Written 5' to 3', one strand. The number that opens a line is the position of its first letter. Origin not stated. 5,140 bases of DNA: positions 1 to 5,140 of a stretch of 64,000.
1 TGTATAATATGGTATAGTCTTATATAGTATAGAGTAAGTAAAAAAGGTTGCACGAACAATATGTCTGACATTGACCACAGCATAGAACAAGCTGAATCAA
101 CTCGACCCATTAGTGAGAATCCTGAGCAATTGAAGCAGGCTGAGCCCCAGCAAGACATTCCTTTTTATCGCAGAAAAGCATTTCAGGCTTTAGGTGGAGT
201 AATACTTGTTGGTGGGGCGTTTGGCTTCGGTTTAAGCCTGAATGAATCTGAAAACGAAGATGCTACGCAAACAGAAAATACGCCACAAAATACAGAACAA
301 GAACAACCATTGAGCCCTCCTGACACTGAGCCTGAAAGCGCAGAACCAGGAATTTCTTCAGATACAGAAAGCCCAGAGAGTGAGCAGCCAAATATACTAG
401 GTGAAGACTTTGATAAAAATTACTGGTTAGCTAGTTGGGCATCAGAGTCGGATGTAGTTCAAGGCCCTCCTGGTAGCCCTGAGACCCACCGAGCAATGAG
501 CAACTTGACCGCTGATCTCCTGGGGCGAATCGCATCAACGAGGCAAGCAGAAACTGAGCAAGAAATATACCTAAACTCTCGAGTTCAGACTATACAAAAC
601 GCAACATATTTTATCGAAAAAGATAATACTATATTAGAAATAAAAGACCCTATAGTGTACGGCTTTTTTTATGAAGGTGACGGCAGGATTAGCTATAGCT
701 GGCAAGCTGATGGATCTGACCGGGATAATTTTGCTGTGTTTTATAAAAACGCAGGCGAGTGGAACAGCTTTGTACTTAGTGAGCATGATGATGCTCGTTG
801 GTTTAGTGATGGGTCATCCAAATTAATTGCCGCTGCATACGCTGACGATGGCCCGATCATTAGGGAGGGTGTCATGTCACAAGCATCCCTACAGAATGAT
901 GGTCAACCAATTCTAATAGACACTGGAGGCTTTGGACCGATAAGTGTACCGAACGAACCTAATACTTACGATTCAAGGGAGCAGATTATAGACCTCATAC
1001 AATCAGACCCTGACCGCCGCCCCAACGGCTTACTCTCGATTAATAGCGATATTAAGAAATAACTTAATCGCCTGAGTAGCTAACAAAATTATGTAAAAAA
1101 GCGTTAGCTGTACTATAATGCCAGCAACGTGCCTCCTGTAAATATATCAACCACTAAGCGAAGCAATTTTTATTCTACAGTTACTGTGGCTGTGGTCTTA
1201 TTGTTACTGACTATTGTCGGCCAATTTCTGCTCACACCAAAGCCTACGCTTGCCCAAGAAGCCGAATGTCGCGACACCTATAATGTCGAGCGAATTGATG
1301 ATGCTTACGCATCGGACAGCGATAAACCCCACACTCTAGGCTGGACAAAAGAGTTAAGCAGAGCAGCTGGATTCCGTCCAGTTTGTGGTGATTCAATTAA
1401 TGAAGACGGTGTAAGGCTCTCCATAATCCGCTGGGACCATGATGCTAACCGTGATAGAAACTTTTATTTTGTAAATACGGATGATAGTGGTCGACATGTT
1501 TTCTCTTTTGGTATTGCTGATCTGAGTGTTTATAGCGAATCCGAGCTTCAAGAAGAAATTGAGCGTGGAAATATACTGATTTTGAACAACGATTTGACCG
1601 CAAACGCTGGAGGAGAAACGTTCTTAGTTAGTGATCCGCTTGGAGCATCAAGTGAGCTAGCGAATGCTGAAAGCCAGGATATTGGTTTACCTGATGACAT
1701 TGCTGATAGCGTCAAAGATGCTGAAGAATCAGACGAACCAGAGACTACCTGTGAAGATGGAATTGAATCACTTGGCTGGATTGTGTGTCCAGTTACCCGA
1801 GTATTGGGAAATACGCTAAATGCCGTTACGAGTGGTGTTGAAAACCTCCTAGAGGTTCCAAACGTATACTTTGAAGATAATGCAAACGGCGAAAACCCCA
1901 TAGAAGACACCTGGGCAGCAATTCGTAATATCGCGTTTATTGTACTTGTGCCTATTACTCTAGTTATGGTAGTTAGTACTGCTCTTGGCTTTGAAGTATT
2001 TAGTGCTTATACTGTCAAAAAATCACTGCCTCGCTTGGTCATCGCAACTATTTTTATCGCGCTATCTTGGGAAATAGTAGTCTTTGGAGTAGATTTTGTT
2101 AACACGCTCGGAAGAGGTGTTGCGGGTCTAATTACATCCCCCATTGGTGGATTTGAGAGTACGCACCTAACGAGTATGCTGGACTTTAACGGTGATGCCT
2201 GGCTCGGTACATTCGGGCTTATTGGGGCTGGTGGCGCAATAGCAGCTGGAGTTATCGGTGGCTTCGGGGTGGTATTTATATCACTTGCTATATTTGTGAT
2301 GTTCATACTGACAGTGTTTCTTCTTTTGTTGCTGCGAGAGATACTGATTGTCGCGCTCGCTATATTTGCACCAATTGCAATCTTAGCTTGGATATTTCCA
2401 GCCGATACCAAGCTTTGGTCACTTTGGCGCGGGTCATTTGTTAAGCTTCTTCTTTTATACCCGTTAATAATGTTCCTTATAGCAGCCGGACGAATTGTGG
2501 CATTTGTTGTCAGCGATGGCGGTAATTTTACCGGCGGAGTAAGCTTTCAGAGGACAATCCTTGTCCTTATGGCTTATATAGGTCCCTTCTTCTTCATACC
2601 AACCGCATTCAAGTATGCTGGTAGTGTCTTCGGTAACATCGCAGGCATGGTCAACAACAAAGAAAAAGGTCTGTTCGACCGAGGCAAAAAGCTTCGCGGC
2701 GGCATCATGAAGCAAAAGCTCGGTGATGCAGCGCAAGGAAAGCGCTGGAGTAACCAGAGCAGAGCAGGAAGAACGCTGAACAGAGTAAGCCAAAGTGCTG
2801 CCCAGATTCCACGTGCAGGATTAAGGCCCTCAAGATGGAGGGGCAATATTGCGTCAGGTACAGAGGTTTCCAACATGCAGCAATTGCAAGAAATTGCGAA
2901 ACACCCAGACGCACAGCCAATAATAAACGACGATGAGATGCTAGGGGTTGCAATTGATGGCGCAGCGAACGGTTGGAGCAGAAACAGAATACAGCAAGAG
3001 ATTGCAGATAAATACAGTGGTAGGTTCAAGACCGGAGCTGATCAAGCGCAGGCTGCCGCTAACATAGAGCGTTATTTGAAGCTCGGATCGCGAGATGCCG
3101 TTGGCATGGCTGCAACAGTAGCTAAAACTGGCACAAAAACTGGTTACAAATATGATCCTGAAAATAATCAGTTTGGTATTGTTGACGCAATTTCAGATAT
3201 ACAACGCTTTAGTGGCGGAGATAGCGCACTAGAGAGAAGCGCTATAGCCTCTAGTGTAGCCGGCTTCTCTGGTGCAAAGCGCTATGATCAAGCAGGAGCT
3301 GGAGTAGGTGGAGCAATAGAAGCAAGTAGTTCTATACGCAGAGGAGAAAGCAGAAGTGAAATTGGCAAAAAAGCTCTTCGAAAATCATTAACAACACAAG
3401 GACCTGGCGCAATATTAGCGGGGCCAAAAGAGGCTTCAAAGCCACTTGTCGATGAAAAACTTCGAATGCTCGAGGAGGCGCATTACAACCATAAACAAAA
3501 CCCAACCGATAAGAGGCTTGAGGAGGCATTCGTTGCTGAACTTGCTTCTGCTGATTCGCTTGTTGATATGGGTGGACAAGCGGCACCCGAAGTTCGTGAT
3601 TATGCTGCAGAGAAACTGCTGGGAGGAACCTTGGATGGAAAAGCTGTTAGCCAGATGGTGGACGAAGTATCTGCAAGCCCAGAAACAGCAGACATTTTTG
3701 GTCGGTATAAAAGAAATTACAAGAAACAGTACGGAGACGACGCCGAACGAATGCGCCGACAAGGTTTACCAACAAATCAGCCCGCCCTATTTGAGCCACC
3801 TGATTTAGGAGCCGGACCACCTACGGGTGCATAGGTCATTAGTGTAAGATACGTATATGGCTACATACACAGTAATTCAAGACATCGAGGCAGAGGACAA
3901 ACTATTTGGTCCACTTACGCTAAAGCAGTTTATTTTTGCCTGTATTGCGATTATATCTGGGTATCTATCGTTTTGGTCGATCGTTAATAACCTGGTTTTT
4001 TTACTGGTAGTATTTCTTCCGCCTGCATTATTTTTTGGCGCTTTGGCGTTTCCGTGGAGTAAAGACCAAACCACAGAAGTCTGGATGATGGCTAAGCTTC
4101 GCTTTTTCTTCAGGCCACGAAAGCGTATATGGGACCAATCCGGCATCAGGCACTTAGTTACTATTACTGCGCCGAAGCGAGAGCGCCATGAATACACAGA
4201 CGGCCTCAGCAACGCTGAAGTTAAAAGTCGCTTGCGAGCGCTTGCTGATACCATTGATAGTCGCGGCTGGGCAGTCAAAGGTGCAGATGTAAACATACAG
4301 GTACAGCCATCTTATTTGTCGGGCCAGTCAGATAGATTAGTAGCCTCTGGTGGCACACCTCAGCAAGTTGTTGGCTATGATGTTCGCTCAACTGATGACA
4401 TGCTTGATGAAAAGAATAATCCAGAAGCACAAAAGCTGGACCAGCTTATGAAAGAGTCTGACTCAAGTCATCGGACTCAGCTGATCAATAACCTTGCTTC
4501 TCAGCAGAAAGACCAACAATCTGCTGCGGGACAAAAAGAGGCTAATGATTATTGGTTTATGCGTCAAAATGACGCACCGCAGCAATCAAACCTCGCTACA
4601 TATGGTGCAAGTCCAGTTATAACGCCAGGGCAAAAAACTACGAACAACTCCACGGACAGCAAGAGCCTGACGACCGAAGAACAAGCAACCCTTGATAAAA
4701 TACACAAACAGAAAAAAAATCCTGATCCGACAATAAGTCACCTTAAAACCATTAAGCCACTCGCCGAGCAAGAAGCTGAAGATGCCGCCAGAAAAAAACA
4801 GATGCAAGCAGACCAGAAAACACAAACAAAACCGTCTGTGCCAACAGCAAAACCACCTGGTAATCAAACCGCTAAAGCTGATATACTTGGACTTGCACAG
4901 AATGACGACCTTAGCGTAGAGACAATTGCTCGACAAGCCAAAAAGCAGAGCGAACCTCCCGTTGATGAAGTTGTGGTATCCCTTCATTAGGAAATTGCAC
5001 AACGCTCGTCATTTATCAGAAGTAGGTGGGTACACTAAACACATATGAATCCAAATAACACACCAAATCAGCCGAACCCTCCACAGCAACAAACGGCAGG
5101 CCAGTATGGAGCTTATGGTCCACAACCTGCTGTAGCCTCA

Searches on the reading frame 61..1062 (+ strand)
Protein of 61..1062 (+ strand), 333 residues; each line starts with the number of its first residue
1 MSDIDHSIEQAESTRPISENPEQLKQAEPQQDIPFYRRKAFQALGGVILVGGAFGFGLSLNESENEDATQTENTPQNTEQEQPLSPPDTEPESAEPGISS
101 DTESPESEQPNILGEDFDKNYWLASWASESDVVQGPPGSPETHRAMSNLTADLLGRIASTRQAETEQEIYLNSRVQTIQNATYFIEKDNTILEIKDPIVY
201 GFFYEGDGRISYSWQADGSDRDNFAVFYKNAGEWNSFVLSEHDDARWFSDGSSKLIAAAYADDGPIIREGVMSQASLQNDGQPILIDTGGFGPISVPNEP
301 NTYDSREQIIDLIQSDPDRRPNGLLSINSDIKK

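Call 25: search_protein_families(library=pfam, proteins=[window:61-1062:+], max_evalue=0.01)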
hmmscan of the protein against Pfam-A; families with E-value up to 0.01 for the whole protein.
window:61-1062:+ (333 aa): 0 families

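Call 38: find_encoding_contigs(protein=window:61-1062:+, flank=10000, max_places=3)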
Protein window:61-1062:+ (333 aa): 2 contigs read that carry it; 1 place shown.
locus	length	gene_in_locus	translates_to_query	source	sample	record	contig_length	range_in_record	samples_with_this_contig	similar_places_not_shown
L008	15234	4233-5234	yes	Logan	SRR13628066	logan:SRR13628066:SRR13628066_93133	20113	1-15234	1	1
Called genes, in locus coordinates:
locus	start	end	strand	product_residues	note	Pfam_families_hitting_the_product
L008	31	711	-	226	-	PF00156:Pribosyltran (weak)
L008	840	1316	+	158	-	PF17886:ArsA_HSP20 (weak), PF00011:HSP20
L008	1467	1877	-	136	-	PF04956:TrbC (faint), PF18895:T4SS_pilin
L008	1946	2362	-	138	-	PF18895:T4SS_pilin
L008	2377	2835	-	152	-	PF18895:T4SS_pilin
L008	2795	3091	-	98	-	PF18895:T4SS_pilin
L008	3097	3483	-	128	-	PF18895:T4SS_pilin (weak)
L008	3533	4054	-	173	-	PF18895:T4SS_pilin (weak)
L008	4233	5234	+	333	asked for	-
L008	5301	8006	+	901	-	PF19590:TrbL_3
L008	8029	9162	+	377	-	PF12666:PrgI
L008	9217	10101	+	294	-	PF26593:TraC-like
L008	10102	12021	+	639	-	PF12846:AAA_10 (faint), PF19044:P-loop_TraG, PF01935:DUF87 (weak), PF19044:P-loop_TraG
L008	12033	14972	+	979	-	PF02557:VanY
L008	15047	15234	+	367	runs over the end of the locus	PF01832:Glucosaminidase (weak), PF01551:Peptidase_M23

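Call 80: search_protein_families(library=ncbifam, proteins=[L008:3097-3483:-, window:61-1062:+], max_evalue=0.1)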
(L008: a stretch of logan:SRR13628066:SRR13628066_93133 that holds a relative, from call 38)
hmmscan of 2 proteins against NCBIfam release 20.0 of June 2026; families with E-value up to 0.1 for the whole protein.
L008:3097-3483:- (128 aa): 2 families
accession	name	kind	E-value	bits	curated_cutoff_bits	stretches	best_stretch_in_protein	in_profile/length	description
NF045849.1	ICE_MMCAP2_0565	equivalog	5.9e-09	35.5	40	1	50-125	4-79/80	Mbov_0395 family pilin-like conjugal transfer protein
TIGR02970.1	succ_dehyd_cytB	equivalog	0.043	14.1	52.3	1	61-119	18-76/120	succinate dehydrogenase, cytochrome b556 subunit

window:61-1062:+ (333 aa): 0 families

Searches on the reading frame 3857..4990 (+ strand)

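Call 25: search_protein_families(library=pfam, proteins=[window:3857-4990:+], max_evalue=0.01)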
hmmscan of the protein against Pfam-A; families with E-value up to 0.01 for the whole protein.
window:3857-4990:+ (377 aa): 1 family
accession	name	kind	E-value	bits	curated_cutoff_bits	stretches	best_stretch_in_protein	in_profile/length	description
PF12666.12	PrgI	-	4.6e-11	43.6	27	1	6-91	2-90/91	PrgI family protein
